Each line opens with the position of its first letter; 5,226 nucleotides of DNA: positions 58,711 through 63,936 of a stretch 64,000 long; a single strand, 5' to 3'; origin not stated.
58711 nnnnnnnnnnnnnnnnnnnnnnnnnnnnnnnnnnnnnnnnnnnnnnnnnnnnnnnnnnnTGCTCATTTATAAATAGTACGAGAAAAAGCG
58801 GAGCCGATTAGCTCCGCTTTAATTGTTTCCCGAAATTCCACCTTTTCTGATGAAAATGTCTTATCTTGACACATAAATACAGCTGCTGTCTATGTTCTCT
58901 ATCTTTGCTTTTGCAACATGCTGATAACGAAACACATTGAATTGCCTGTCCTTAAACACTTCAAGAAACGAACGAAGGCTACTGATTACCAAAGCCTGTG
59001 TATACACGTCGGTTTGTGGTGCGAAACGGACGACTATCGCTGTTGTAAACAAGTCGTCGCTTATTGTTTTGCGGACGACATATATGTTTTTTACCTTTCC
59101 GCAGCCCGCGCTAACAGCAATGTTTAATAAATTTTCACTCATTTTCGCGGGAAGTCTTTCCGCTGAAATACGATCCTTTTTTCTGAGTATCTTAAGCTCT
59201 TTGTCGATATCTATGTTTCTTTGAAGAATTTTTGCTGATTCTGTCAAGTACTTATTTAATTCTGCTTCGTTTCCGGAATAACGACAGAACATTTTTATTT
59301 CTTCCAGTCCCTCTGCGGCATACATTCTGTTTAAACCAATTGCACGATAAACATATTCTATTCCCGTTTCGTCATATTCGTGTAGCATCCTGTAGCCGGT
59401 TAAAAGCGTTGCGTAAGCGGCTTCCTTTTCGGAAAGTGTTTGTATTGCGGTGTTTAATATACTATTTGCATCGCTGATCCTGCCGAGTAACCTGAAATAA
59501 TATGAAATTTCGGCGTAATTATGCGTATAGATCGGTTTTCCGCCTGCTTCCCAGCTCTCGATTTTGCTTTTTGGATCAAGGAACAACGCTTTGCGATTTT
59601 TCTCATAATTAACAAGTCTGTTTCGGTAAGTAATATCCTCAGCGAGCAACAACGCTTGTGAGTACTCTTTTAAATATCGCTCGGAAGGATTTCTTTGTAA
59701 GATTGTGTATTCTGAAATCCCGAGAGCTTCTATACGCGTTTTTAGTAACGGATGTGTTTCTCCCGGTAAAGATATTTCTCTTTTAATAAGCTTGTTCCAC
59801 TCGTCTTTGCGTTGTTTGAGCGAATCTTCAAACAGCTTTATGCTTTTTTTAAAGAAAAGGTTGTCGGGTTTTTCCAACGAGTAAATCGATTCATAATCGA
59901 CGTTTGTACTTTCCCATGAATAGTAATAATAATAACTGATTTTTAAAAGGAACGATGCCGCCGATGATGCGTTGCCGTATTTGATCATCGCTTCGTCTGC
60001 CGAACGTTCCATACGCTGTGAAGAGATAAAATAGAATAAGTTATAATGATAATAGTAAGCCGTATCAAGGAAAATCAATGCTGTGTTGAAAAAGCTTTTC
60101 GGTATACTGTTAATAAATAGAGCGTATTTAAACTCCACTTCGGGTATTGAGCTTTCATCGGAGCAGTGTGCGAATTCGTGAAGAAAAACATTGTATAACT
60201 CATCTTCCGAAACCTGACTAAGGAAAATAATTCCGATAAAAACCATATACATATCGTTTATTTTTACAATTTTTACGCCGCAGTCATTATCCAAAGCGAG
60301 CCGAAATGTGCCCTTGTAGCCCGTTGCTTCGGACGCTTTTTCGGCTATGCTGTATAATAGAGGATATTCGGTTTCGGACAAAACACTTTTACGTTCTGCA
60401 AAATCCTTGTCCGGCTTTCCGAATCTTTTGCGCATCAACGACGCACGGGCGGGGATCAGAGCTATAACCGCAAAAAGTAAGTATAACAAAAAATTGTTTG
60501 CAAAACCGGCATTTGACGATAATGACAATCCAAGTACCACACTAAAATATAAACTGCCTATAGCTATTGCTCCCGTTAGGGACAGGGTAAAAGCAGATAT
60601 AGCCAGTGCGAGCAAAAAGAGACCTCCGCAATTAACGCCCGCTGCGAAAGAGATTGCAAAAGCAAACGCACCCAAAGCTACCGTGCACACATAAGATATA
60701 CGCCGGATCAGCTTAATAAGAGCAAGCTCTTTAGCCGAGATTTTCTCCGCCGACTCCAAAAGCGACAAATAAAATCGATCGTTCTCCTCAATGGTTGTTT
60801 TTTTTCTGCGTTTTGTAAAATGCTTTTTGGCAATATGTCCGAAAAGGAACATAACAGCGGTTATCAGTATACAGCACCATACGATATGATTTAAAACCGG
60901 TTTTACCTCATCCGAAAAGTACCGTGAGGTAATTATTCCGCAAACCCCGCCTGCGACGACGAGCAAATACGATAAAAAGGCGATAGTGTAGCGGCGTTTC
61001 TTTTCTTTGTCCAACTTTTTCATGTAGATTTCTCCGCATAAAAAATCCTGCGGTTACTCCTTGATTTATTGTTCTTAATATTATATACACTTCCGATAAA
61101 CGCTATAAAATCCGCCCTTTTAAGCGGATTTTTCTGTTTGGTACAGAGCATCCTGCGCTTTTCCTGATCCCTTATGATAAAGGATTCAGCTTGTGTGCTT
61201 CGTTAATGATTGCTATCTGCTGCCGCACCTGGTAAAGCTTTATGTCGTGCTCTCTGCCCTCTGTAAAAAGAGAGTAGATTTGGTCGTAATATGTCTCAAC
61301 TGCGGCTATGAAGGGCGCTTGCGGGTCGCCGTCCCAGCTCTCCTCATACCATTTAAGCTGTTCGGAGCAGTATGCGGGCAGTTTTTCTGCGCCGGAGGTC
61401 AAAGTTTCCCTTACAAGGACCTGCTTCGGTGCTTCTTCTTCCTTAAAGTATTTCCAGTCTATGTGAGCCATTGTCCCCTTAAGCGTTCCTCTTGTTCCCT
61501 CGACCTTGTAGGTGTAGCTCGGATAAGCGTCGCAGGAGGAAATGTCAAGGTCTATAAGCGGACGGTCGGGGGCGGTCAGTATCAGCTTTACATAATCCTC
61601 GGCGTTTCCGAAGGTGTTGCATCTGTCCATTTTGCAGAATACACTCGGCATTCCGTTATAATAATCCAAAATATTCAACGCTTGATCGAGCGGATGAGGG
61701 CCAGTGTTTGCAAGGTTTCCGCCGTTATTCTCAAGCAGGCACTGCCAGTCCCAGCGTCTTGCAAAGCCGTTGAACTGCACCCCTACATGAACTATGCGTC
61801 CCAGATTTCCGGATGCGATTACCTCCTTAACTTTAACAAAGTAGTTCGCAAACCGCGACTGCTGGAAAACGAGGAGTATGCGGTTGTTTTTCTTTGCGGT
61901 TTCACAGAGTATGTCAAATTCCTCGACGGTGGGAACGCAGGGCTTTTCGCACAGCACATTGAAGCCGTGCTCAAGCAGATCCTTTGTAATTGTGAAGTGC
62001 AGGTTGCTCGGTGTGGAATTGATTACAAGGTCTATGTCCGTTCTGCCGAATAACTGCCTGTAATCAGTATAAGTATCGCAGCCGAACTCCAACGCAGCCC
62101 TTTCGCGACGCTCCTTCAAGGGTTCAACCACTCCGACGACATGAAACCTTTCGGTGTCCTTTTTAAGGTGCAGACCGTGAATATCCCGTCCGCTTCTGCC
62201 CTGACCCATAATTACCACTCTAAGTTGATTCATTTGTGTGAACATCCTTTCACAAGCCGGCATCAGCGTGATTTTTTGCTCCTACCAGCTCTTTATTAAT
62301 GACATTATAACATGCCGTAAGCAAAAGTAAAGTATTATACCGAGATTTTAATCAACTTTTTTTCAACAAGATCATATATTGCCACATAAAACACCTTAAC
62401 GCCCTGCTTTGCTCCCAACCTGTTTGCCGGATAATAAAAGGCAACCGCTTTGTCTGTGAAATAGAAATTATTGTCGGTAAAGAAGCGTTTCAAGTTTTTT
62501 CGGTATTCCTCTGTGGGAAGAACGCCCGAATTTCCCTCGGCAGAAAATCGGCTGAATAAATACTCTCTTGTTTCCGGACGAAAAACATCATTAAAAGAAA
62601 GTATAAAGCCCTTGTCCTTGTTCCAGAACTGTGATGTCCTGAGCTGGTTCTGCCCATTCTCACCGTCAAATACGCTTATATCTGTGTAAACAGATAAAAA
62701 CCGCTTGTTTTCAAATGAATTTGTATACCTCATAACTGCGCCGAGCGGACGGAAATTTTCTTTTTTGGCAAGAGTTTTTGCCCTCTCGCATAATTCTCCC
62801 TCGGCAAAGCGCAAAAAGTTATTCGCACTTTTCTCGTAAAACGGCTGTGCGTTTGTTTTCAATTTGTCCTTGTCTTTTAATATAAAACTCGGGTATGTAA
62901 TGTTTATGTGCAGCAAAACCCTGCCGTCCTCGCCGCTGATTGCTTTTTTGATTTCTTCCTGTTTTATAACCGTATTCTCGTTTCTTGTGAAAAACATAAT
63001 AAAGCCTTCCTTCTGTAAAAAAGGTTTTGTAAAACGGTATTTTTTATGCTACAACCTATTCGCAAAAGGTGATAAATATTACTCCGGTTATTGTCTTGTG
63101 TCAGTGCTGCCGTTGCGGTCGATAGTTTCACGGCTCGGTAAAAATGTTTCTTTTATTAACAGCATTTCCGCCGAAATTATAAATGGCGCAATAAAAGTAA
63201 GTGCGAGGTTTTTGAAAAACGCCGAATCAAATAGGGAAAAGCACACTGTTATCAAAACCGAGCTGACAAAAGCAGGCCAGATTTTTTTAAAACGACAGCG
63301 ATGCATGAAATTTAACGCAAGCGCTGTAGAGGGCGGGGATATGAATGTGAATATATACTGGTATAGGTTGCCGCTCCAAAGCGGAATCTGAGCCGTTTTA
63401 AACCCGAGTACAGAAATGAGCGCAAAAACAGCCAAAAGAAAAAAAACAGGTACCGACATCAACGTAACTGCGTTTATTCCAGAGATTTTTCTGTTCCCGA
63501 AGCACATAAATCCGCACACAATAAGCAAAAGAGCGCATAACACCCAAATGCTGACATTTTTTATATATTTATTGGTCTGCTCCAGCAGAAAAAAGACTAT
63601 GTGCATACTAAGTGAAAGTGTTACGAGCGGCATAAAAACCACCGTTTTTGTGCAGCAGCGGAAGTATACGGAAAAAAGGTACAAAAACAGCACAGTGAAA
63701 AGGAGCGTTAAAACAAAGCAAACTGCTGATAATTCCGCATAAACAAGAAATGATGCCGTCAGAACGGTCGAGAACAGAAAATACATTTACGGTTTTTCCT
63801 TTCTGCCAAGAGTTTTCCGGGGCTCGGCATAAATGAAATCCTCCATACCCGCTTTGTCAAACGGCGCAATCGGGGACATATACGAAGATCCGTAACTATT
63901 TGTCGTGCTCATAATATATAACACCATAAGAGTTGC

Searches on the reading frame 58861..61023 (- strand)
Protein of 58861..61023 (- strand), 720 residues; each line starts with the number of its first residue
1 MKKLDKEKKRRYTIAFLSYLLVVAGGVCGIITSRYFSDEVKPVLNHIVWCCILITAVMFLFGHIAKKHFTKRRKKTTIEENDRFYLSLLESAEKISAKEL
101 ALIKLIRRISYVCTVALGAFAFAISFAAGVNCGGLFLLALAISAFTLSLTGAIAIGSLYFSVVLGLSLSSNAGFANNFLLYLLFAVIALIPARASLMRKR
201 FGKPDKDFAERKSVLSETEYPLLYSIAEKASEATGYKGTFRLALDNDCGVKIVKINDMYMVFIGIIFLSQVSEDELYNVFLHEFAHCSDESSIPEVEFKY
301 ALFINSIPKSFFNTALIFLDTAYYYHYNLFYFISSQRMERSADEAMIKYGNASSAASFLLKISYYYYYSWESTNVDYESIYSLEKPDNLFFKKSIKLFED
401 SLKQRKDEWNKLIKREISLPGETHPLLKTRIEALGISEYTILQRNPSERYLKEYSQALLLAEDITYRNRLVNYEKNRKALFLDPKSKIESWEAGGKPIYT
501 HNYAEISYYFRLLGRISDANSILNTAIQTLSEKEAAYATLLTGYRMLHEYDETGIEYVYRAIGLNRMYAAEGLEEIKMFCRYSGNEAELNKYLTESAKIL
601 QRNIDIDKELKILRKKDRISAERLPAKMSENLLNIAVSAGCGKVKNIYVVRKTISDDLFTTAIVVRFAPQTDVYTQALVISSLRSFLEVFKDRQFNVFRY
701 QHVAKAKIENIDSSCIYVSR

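Call 5: search_protein_families(library=pfam, proteins=[window:58861-61023:-])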
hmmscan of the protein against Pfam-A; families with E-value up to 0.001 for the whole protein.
window:58861-61023:- (720 aa): 1 family
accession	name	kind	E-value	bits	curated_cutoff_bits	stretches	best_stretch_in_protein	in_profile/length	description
PF01435.24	Peptidase_M48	-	3.6e-05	24.1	20.3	1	268-434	56-182/186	Peptidase family M48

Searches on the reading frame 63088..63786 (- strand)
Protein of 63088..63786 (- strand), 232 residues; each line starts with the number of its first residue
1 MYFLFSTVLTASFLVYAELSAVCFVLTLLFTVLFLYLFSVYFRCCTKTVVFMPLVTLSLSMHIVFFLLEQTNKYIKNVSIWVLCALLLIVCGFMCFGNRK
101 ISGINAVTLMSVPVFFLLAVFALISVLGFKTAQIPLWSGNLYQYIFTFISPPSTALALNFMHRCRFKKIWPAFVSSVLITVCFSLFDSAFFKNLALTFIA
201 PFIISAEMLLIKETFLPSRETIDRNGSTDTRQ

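Call 25: find_encoding_contigs(protein=window:63088-63786:-, flank=10000, max_places=4)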
Protein window:63088-63786:- (232 aa): 22 contigs read that carry it; 4 places shown.
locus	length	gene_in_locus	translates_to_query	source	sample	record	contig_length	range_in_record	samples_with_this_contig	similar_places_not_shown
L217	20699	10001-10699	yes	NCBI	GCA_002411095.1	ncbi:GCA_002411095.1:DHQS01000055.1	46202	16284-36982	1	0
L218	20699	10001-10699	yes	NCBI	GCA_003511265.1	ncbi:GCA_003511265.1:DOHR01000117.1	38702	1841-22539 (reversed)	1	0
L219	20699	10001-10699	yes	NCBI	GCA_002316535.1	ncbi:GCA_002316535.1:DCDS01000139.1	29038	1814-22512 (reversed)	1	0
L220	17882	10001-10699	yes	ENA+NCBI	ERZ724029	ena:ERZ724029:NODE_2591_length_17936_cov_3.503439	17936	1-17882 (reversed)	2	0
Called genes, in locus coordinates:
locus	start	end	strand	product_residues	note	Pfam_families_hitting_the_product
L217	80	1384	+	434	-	PF02096:60KD_IMP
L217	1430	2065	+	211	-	PF14804:Jag_N, PF13083:KH_KhpA-B, PF01424:R3H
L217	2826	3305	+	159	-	PF01145:Band_7 (weak)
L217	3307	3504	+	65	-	-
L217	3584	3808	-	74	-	-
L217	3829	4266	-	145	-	-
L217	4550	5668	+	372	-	-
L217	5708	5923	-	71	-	-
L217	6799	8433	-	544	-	PF01551:Peptidase_M23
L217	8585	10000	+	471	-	PF03323:GerA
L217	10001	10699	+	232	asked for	-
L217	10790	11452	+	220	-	-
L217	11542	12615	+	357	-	PF01408:GFO_IDH_MocA, PF02894:GFO_IDH_MocA_C, PF22725:GFO_IDH_MocA_C3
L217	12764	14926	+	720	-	-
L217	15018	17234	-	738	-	PF18998:Flg_new_2 (faint)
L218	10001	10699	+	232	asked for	-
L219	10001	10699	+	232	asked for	-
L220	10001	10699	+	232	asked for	-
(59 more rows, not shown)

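Call 44: search_protein_families(library=ncbifam, proteins=[window:63088-63786:-], max_evalue=0.01)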
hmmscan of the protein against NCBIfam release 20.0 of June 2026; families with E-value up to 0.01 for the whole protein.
window:63088-63786:- (232 aa): 0 families
